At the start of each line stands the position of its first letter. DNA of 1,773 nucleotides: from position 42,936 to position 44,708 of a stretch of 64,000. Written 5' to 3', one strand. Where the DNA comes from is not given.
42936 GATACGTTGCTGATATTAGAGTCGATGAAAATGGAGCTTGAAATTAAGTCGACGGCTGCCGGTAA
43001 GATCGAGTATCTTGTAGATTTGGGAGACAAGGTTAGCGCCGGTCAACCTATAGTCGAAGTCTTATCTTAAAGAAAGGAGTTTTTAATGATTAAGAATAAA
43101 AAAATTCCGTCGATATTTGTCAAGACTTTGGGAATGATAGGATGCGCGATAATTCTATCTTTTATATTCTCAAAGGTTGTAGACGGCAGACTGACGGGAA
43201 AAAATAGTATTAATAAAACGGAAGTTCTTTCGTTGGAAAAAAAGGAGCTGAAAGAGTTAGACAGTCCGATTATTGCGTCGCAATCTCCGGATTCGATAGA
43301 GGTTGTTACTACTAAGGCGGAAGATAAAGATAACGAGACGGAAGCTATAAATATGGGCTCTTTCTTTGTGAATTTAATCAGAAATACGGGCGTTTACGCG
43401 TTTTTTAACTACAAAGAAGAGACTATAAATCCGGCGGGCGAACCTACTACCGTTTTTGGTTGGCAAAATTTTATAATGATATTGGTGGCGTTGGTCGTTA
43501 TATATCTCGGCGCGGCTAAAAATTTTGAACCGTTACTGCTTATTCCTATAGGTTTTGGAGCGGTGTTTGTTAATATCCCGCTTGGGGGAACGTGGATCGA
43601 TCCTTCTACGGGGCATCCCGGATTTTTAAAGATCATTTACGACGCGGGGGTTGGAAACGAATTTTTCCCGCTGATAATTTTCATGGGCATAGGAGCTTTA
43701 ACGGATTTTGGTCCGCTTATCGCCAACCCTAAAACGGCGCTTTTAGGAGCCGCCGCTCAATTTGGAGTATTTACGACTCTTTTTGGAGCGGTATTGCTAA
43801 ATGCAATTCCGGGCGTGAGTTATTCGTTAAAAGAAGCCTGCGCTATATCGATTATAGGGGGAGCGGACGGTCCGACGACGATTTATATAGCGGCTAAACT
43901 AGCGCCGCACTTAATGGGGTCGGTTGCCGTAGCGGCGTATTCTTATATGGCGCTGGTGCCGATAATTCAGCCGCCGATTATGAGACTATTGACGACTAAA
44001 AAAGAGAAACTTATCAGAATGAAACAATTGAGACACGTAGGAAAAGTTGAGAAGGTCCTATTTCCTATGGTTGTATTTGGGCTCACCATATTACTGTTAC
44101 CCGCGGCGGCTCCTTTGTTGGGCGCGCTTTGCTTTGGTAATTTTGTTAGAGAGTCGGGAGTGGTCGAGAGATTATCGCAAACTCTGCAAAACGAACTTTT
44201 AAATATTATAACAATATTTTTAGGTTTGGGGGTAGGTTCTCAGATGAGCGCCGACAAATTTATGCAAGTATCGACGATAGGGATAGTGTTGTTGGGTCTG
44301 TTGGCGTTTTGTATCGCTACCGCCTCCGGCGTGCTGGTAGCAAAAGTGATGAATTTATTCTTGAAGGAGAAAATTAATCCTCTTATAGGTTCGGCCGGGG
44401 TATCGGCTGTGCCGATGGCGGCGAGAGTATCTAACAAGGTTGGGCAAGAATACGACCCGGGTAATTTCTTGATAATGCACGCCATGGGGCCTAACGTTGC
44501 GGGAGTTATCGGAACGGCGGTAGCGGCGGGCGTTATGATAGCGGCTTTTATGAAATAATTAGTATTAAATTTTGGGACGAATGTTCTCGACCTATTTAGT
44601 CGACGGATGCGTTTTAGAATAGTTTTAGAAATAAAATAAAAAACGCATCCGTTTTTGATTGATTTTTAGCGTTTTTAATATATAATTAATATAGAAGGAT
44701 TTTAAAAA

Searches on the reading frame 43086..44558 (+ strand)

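Call 45: search_protein_families(library=pfam, proteins=[window:43086-44558:+], max_evalue=0.001)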
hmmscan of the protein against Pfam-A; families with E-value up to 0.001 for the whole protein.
window:43086-44558:+ (490 aa): 1 family
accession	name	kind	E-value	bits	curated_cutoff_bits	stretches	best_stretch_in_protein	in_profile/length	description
PF03977.18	OAD_beta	-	3.9e-155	516.6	31.6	1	127-487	1-348/349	Na+-transporting oxaloacetate decarboxylase beta subunit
